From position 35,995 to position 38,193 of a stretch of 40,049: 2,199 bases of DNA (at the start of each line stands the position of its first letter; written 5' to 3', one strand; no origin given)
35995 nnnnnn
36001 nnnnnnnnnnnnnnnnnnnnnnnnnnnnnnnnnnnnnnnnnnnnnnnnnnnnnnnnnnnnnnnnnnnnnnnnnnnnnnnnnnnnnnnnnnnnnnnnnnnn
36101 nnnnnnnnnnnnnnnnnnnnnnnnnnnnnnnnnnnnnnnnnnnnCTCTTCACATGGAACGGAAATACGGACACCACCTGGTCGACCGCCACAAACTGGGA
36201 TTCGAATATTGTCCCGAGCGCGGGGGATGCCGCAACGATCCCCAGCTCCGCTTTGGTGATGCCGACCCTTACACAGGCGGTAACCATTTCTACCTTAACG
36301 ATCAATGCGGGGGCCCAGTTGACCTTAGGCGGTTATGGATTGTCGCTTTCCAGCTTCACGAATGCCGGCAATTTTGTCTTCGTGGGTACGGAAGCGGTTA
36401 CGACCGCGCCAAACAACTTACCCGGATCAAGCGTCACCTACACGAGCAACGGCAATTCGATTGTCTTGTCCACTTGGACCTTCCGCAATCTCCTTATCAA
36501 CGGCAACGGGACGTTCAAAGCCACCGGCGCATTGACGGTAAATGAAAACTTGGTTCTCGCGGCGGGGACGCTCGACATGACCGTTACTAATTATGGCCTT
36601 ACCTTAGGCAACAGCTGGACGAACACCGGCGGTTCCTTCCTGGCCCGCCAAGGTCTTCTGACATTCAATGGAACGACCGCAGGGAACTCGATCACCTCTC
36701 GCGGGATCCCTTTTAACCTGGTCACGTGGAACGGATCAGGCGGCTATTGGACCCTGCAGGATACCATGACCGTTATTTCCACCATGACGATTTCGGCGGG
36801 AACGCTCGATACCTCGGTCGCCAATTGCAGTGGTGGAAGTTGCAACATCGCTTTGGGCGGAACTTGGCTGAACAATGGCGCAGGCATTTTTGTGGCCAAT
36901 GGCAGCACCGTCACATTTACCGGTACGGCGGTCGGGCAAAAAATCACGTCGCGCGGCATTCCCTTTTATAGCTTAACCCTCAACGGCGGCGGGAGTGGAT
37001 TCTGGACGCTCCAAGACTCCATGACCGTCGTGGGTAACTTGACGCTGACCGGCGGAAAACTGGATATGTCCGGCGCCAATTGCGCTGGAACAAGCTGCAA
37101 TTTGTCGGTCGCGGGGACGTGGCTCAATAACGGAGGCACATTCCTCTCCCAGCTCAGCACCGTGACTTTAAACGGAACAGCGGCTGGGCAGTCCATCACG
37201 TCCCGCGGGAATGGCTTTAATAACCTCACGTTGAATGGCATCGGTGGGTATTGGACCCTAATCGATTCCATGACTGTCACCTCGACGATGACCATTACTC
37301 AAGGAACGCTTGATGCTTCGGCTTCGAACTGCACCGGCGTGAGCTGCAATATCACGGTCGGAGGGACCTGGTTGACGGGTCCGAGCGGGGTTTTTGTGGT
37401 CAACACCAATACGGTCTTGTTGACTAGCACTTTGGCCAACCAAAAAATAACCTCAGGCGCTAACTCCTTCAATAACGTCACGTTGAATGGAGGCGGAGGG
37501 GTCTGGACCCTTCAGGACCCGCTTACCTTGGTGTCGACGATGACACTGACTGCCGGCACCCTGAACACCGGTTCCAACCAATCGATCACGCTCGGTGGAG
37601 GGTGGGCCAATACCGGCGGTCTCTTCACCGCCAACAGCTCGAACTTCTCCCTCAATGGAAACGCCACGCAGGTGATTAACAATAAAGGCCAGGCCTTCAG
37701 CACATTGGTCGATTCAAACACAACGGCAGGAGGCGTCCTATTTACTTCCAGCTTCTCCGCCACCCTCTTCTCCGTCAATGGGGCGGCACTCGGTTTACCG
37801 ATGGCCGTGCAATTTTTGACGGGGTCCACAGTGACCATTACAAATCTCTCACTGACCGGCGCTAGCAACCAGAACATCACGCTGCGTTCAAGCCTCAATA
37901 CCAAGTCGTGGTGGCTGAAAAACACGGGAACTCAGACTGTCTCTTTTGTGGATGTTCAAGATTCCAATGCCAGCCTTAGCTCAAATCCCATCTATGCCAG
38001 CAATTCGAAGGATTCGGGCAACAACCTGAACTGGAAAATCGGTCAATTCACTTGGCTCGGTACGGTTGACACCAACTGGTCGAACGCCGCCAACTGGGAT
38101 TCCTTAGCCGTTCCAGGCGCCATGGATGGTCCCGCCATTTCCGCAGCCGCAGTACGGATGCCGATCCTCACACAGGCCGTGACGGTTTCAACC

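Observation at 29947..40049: Two-level repeat architecture with capped modules whose lengths are quantised by sub-repeat number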

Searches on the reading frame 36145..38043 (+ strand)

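Call 6: search_protein_families(library=pfam, proteins=[window:36145-38043:+], max_evalue=1)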
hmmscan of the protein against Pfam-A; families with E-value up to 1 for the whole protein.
window:36145-38043:+ (633 aa): 2 families
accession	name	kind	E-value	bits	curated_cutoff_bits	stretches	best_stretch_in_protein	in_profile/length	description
PF14828.11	Amnionless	-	0.0025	17.1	30.4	1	9-59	7-57/442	Amnionless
PF03003.21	Pox_G9-A16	-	0.098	12.8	24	0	390-435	54-100/128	Pox virus entry-fusion-complex G9/A16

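Call 7: search_protein_families(library=ncbifam, proteins=[window:36145-38043:+], max_evalue=1)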
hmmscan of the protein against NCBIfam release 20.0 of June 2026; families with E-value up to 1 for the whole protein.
window:36145-38043:+ (633 aa): 0 families
